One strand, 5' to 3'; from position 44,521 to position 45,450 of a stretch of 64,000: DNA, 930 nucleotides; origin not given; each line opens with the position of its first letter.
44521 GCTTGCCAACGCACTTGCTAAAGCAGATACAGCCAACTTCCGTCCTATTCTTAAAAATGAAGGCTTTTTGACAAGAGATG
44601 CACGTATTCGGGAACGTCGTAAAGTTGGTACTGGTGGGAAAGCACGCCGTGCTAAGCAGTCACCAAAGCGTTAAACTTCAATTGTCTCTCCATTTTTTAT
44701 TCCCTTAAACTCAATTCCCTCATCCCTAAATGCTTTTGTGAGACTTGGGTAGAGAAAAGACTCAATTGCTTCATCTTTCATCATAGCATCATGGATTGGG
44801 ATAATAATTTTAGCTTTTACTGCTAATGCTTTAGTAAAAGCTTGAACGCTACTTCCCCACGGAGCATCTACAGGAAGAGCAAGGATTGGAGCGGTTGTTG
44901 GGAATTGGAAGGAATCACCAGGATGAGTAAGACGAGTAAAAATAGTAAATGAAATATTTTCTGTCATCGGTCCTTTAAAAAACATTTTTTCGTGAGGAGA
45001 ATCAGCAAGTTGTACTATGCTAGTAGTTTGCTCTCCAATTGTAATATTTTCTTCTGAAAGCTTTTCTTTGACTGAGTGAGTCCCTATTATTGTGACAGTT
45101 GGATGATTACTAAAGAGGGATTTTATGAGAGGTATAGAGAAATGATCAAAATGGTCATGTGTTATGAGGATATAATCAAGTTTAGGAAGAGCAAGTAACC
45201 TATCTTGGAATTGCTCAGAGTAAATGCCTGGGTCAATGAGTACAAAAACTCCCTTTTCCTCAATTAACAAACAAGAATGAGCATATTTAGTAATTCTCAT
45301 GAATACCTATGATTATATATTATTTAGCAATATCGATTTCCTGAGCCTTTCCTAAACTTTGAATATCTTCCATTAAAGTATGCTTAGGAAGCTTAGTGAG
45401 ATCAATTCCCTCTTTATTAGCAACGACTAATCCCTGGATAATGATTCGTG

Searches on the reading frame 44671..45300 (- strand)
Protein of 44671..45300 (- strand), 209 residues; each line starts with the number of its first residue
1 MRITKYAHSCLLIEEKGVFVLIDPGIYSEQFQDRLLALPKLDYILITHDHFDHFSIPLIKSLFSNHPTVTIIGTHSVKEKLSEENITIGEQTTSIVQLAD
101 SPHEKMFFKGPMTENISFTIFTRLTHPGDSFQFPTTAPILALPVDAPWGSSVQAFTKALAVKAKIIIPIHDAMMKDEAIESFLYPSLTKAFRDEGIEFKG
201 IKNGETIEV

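Call 17: search_protein_families(library=pfam, proteins=[window:44671-45300:-], max_evalue=0.0001)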
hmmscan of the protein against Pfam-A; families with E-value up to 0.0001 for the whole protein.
window:44671-45300:- (209 aa): 3 families
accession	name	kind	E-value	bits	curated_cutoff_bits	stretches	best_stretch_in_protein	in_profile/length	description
PF13483.12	Lactamase_B_3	-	5.8e-13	49.6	24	1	2-170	1-160/160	Beta-lactamase superfamily domain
PF00753.33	Lactamase_B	-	3.7e-10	40.5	22.7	1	6-54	4-57/196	Metallo-beta-lactamase superfamily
PF12706.13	Lactamase_B_2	-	2.4e-09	37.5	27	1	20-105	3-95/200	Beta-lactamase superfamily domain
